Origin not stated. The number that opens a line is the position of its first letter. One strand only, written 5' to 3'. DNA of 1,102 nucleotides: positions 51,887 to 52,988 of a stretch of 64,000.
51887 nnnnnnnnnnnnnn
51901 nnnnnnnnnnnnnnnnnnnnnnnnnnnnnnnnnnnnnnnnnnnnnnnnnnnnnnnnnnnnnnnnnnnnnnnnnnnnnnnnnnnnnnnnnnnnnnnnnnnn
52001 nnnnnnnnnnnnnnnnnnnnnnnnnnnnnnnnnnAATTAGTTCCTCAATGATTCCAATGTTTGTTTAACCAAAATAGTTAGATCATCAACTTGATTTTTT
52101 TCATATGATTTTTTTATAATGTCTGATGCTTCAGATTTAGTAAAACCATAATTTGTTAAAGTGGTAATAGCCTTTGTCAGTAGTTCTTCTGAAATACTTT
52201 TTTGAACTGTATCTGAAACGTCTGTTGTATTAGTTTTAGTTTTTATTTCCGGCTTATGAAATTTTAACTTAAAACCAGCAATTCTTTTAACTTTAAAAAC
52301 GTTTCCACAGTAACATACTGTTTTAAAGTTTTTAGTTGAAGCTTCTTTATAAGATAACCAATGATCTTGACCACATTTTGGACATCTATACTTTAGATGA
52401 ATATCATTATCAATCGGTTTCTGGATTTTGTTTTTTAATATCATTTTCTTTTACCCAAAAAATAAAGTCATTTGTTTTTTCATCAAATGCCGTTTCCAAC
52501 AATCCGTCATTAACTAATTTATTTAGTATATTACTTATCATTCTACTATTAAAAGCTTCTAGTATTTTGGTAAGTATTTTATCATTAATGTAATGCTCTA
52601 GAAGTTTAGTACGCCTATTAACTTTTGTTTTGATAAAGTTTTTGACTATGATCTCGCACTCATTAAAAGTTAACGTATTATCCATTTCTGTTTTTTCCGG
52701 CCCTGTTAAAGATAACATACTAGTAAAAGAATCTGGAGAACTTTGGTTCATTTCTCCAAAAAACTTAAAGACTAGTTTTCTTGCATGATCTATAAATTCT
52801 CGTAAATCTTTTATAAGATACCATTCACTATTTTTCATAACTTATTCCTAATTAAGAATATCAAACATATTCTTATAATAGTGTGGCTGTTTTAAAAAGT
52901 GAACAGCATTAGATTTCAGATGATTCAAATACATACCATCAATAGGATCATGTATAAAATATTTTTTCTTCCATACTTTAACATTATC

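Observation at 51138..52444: Phage RuvB paired with a Zn-ribbon protein carrying only a RuvA domain-III-like tail: possible minimal RuvA substitute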

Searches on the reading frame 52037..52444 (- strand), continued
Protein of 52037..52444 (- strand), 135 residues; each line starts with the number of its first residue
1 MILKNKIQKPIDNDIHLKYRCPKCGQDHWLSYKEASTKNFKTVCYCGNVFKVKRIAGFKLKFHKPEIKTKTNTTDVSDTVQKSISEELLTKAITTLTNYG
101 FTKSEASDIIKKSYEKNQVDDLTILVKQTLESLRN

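Call 92: fold_search(model_id=the predicted structure, library=viral)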
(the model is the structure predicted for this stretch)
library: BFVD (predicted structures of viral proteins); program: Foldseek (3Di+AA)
matches with E <= 10: 240; with E <= 0.001: 0
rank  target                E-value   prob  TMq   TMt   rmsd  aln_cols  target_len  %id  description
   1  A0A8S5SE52            7.5e-02  0.38  0.21  0.18  17.1       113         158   14  Hydrogenase/urease nickel incorporation protein [Siphoviridae sp. ctnpt50]
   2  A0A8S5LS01            8.0e-02  0.99  0.26  0.55   3.1        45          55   18  Cysteine-rich protein [Siphoviridae sp. ct7EW56]
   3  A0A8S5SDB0            9.6e-02  0.47  0.29  0.28  22.7       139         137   14  Uncharacterized protein [Siphoviridae sp. ctnpt50]
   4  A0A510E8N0            1.7e-01  0.28  0.25  0.11  18.6       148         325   14  (no name in the UniProt tables at hand)
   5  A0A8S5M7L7            3.3e-01  0.38  0.26  0.18  15.4        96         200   14  Zinc-ribbon domain protein [Siphoviridae sp. ctrgt10]
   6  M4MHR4                4.0e-01  0.82  0.28  0.24   5.6        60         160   17  (no name in the UniProt tables at hand)
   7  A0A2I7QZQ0            4.3e-01  0.82  0.27  0.52   4.2        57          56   21  (no name in the UniProt tables at hand)
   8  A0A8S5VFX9            4.9e-01  0.75  0.25  0.45   4.1        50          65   20  Transcription initiation factor IIE, alpha FINGER, Transcription [Siphoviridae sp. ct3R43]
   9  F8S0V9                4.9e-01  0.09  0.18  0.19  26.4       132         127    8  Uncharacterized protein [Gordonia phage GTE2]
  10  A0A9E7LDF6            5.2e-01  0.96  0.28  0.64   2.0        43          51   19  (no name in the UniProt tables at hand)
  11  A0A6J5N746            5.9e-01  0.04  0.12  0.08  20.0       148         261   12  Uncharacterized protein [uncultured Caudovirales phage]
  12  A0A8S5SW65            6.2e-01  0.80  0.24  0.46   4.2        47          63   23  50S ribosomal subunit [Siphoviridae sp. ctZHD14]
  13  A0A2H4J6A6            6.6e-01  0.89  0.25  0.41   2.0        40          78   25  Uncharacterized protein [uncultured Caudovirales phage]
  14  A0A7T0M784            7.1e-01  0.72  0.22  0.33   2.1        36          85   25  Uncharacterized protein [Pseudomonas phage Epa15]
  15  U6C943                7.5e-01  0.06  0.16  0.06  20.5       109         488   13  Polyprotein (Fragment) [Black raspberry necrosis virus]
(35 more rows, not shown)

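Call 94: find_related_loci(query=A1, collection=genome_contigs, flank=3000)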
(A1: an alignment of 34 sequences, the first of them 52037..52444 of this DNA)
Query A1 (135 aa) in genome_contigs; peptide patterns used: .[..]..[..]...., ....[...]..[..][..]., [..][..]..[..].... (x = any residue, [..] = any of these).
143 stretches matched a pattern; 2 encode a relative of the query (tblastn E <= 1e-3); 2 distinct loci.
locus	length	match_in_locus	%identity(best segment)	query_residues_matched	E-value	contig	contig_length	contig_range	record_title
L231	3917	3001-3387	53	8-135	1e-41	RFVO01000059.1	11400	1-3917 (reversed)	MAG: Chitinophagia bacterium isolate WB5_3B_105 contig_100_58, whole genome shotgun sequence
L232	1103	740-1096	42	9-121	8e-27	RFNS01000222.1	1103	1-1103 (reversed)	MAG: Alphaproteobacteria bacterium isolate LLD_269 Lanier.contig5598.1103bp, whole genome shotgun sequence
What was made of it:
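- Tried and rejected: With A1 there were 2 hits, both on short MAG contigs (call 94), so there is no host clue.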

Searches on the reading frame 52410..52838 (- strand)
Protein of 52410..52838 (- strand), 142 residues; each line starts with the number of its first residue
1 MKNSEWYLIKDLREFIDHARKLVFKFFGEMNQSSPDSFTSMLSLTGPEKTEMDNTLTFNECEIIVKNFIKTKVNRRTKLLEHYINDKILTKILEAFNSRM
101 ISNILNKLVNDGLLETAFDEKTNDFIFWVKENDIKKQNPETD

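Call 3: search_protein_families(library=pfam, proteins=[window:52410-52838:-], max_evalue=1)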
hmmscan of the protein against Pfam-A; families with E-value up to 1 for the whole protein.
window:52410-52838:- (142 aa): 3 families
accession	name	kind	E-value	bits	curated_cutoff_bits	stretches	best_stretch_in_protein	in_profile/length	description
PF08679.17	DsrD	-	0.011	16.4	24.2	1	66-115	6-50/65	Dissimilatory sulfite reductase D (DsrD)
PF18662.7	HTH_56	-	0.065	13.7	26.2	1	77-131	42-95/111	Cch helix turn helix domain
PF09457.15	RBD-FIP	-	0.2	12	23.3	0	74-94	16-32/41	FIP domain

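Call 4: search_protein_families(library=phrogs, proteins=[window:52410-52838:-], max_evalue=0.1)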
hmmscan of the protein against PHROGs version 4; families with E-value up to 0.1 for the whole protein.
window:52410-52838:- (142 aa): 2 families
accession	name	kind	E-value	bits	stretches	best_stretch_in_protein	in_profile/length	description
phrog_11239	-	unknown function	0.0088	17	1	16-89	37-111/176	-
phrog_13987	-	other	0.027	14.8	1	53-136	117-200/274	radical SAM domain-containing protein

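Call 51: search_solved_structures(query=A3, max_evalue=10, show_alignments=3)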
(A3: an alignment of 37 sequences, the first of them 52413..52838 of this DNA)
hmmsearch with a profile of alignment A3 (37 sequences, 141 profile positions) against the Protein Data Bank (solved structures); distinct sequences matched with E-value up to 10: 3.
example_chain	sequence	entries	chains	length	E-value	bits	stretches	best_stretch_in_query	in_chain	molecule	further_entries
7pwf_W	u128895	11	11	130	0.29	14.7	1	96-129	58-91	Ribosomal protein S15A | SSU ribosomal protein S8P (Fragment)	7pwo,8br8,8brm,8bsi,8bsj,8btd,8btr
8ax4_A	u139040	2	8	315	0.41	14.2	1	68-122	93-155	Nucleocapsid protein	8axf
3tgn_A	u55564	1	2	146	0.88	13.1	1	81-128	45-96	Adc operon repressor AdcR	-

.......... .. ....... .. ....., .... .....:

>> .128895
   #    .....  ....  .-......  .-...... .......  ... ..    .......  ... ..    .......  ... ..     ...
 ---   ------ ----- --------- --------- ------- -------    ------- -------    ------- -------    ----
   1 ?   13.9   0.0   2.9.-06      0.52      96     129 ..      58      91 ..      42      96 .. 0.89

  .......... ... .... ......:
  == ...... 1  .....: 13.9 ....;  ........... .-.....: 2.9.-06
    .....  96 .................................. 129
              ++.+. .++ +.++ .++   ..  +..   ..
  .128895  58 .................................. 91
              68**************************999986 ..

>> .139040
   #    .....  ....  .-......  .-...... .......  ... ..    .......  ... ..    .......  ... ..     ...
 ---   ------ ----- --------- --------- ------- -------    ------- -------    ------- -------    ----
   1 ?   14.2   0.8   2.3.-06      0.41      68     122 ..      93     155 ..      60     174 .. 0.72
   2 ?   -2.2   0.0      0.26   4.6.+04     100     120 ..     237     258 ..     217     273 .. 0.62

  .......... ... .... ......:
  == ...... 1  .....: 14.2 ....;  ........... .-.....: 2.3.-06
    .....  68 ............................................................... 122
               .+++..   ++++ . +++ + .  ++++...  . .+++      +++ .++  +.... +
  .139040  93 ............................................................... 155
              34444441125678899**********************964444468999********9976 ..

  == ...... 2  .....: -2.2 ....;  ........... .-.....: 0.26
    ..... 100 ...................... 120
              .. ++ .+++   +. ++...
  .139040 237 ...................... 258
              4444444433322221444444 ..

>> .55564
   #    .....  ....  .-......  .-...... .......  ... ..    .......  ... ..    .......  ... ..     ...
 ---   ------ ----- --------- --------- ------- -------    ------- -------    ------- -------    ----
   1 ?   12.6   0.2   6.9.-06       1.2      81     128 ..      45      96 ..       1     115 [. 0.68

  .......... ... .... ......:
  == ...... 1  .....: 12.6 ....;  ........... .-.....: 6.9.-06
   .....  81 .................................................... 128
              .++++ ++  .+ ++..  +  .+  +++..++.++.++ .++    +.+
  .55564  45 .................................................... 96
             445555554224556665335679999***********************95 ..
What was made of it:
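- On MarR-type winged helix (for the 142-aa neighbour): The profile against PDB gives AdcR at E 0.88 (call 51).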

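Call 58: find_homologous_proteins(query=window:52413-52838:-, max_evalue=0.001)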
Query window:52413-52838:- (142 aa): 20 proteins with E <= 0.001 among 61 candidates.
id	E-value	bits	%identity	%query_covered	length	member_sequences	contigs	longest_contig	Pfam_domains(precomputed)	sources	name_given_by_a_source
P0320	9.0e-87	306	100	100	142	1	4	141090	-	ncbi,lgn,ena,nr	ncbi:hypothetical protein EB118_10350 [bacterium]|nr:hypothetical protein [bacterium] NDC95121.1 hyp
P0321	6.6e-55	203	65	100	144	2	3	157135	-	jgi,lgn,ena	jgi:hypothetical protein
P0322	4.4e-54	200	67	100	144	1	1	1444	-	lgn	-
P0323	5.2e-54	200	70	90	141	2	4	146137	-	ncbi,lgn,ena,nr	ncbi:MAG: hypothetical protein EBZ62_00395 [Sphingobacteriia bacterium]|nr:hypothetical protein [Sph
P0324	6.5e-52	193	64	100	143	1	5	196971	-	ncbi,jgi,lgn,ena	jgi:hypothetical protein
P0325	1.3e-49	186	62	99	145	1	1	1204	-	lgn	-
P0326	1.2e-47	179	63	88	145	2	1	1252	-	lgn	-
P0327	1.1e-46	176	63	88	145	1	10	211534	-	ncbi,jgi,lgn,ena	jgi:hypothetical protein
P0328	1.5e-43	166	59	96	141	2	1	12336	-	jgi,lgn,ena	jgi:hypothetical protein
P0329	1.6e-43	166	60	100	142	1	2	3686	-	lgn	-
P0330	2.3e-41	159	59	96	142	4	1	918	-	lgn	-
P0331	3.6e-39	152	53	99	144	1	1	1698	-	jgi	jgi:hypothetical protein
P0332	2.5e-36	143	55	100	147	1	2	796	-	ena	-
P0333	3.5e-36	142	50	100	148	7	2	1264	-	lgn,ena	-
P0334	1.1e-34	138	52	100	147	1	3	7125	PF14337.14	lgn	-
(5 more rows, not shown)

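Call 63: predict_structure(alignment_id=A5)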
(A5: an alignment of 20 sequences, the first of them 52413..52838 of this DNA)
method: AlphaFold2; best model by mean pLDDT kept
length: 142 residues; sequences in the alignment: 20
mean_pLDDT: 82.4   pTM: 0.71
mean pLDDT of the five models: 82.4, 81.8, 80.4, 80.3, 80.0
residues with pLDDT >= 90: 68; 70-90: 44; 50-70: 18; < 50: 12
segments of 3 or more residues with pLDDT < 50: 30-33, 137-142
pLDDT, mean of each block of 10 residues (from residue 1): 77 94 79 55 82 93 96 90 95 95 90 86 82 50 38
secondary structure, 60 per line:
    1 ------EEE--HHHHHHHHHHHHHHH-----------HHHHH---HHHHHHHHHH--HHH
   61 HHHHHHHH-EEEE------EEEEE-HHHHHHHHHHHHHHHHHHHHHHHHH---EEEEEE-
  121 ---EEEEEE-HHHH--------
elements in order: E7-9 H12-26 H38-42 H46-55 H58-68 E70-73 E80-84 H86-110 E114-119 E124-129 H131-134
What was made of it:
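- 52410..52838 (-): Upstream 142-aa gene ('up142'). It overlaps the small ORF by 35 nt and is present next to ruvB in every main-clade locus examined, including those that lack the small gene. It is predicted to be a compact α/β protein with a weak MarR-like winged-helix resemblance. A conserved C-terminal PETD tail is present. AlphaFold2 pLDDT 82 and pTM 0.71 (call 63).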

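Call 67: fold_search(model_id=the predicted structure, library=pdb)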
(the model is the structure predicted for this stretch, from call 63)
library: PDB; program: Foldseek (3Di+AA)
matches with E <= 10: 709; with E <= 0.001: 0
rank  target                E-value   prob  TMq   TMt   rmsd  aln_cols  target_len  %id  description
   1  4l9t_A                6.2e-02  0.51  0.23  0.23  12.0       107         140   17  Crystal structure of MepR F27L mutant from multidrug resistant S. aureus clinical isolate (released 2013-09-11)
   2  4lll_M                1.0e-01  0.44  0.23  0.26  12.2        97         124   15  Crystal structure of S. aureus MepR-DNA complex (released 2014-05-14)
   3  8ylm_A                1.1e-01  0.57  0.26  0.24  10.2        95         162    8  Crystal structure of Deinococcus radiodurans HucR in complex with uric acid (released 2024-11-13)
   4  4aij_A                1.3e-01  0.44  0.26  0.26  12.3       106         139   13  Crystal structure of RovA from Yersinia in complex with a rovA promoter fragment (released 2012-09-12)
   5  3eco_A                1.6e-01  0.41  0.25  0.26  11.9       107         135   17  Crystal structure of MepR, a transcription regulator of the Staphylococcus aureus multidrug efflux pump MepA (released 2009-02-10)
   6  4lln_D                2.1e-01  0.30  0.21  0.21  11.6        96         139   17  Crystal structure of S. aureus MepR-DNA complex (released 2014-05-14)
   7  4l9v                  2.1e-01  0.28  0.24  0.24  12.6       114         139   17  Crystal structure of Se-Met derivative MepR F27L mutant from multidrug resistant S. aureus clinical isolate (released 2013-09-11)
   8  5ffx_D                2.4e-01  0.33  0.24  0.25  12.2       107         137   17  S. aureus MepR G34K Mutant (released 2016-12-21)
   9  3bja                  2.4e-01  0.18  0.22  0.22  13.6       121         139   11  Crystal structure of putative MarR-like transcription regulator (NP_978771.1) from Bacillus cereus ATCC 10987 at 2.38 A  (released 2007-12-11)
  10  4hbl_D                2.4e-01  0.14  0.20  0.19  13.2       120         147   16  Crystal structure of AbfR of Staphylococcus epidermidis (released 2013-01-02)
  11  8yli_B                2.7e-01  0.15  0.20  0.18  13.9       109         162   16  Crystal structure of Pectobacterium atrosepticum PecS in complex with operator DNA (released 2024-11-13)
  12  9ilk_MODEL_1_A        2.9e-01  0.30  0.28  0.33  12.1       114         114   12  monomeric SarA, truncation of residue 20-124 (released 2025-10-15)
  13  5f6f_A                2.9e-01  0.28  0.23  0.24  12.2       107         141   17  S. aureus MepR G34R Mutant (released 2016-12-07)
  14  4ld5_A                2.9e-01  0.23  0.21  0.21  12.0        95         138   17  Crystal structure of MepR Q18P mutant from multidrug resistant S. aureus clinical isolate (released 2013-09-11)
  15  4l9n_A                3.0e-01  0.28  0.25  0.26  11.8       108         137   17  Crystal structure of MepR A103V mutant from multidrug resistant S. aureus clinical isolate (released 2013-09-11)
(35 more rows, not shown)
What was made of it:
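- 52410..52838 (-): Foldseek top hits are MarR-family proteins, but weak (E 0.06-0.6, TM about 0.25, call 67).
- On MarR-type winged helix (for the 142-aa neighbour): Foldseek top hits are MepR, HucR and RovA, but with E 0.06-0.6, TM 0.2-0.26 and rmsd above 10 Å (call 67).
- It is predicted to be a compact domain whose top fold hits are DNA-binding MarR-type winged helices (calls 63, 67). The winged-helix resemblance is weak (TM about 0.25, E at least 0.06, call 67).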

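Call 89: search_protein_families(library=ncbifam, proteins=[window:52413-52838:-], max_evalue=0.1)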
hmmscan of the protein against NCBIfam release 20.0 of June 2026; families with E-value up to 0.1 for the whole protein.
window:52413-52838:- (142 aa): 1 family
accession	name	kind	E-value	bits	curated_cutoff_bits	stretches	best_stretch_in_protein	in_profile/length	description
NF007486.0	PRK10079.1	equivalog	0.039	13.7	363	1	30-110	95-176/241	phosphonate metabolism transcriptional regulator PhnF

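Call 90: search_protein_families(library=padloc, proteins=[window:52413-52838:-], max_evalue=0.01)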
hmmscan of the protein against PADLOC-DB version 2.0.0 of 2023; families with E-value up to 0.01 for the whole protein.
window:52413-52838:- (142 aa): 1 family
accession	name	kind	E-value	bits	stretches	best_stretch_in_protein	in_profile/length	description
PDLC00450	JetA1|JetA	-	0.001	16.2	1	54-127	41-107/467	DUF5716 domain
